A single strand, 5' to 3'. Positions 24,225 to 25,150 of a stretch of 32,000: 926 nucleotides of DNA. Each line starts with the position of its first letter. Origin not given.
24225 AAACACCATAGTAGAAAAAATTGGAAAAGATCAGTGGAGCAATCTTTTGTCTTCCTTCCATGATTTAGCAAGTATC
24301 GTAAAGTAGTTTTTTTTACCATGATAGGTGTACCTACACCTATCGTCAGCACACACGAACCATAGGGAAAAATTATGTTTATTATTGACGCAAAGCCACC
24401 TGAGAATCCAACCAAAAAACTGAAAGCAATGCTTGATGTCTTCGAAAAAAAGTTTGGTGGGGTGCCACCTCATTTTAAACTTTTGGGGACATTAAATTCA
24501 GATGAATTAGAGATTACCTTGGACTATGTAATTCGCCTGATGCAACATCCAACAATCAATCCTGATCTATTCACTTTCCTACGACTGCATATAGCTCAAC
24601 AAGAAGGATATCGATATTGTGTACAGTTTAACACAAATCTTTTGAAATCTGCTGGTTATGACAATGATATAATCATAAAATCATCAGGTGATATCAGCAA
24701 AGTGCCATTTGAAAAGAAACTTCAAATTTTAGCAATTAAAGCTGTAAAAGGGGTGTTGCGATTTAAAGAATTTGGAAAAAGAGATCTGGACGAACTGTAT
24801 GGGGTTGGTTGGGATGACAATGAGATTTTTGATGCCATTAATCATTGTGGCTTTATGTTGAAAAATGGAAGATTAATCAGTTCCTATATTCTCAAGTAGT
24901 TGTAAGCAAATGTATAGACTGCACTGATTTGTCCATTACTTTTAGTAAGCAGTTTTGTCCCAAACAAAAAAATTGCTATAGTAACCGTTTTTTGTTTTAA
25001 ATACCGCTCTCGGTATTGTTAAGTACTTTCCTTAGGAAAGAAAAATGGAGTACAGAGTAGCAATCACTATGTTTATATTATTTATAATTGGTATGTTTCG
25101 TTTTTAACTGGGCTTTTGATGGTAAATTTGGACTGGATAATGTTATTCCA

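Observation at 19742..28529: Sigma-54 two-component operon split by an ~8.5-kb insert bounded by 152-nt direct repeats of its own kinase-stop/regulator-start junction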

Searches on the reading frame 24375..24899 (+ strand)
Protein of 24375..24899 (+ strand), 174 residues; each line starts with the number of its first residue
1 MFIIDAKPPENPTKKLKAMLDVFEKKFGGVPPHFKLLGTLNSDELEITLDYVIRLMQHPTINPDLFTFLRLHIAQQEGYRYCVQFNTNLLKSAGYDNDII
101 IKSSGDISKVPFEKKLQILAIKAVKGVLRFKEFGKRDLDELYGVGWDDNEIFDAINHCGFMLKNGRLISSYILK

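Call 7: search_protein_families(library=pfam, proteins=[window:24375-24899:+], max_evalue=0.01)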
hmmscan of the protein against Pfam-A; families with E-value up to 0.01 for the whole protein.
window:24375-24899:+ (174 aa): 0 families

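Call 38: search_protein_families(library=pfam, proteins=[window:24375-24899:+], max_evalue=10)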
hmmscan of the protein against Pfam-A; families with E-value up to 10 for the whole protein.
window:24375-24899:+ (174 aa): 0 families

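Call 52: search_protein_families(library=ncbifam, proteins=[window:24375-24899:+], max_evalue=0.001)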
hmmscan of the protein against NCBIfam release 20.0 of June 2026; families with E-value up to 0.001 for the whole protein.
window:24375-24899:+ (174 aa): 1 family
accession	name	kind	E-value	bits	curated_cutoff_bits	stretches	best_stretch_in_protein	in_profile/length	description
TIGR01926.1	peroxid_rel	subfamily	2.4e-06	27.5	81.8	1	12-167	11-167/178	peroxidase-related enzyme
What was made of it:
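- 24375..24899 (+): 174-aa protein, weakly peroxidase-related (AhpD/CMD-like). NCBIfam TIGR01926 at E 2.4e-6, below cut-off (call 52).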

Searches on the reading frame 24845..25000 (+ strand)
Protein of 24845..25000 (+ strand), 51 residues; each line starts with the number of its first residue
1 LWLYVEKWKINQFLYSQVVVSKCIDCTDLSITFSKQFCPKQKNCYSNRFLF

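Call 56: search_protein_families(library=pfam, proteins=[window:24845-25000:+], max_evalue=1)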
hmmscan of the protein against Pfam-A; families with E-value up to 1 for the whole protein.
window:24845-25000:+ (51 aa): 1 family
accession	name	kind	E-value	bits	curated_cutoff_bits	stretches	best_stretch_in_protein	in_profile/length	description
PF08772.16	Zn_ribbon_NOB1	-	0.051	14.1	24.9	1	20-40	8-28/72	Nin one binding (NOB1) Zn-ribbon like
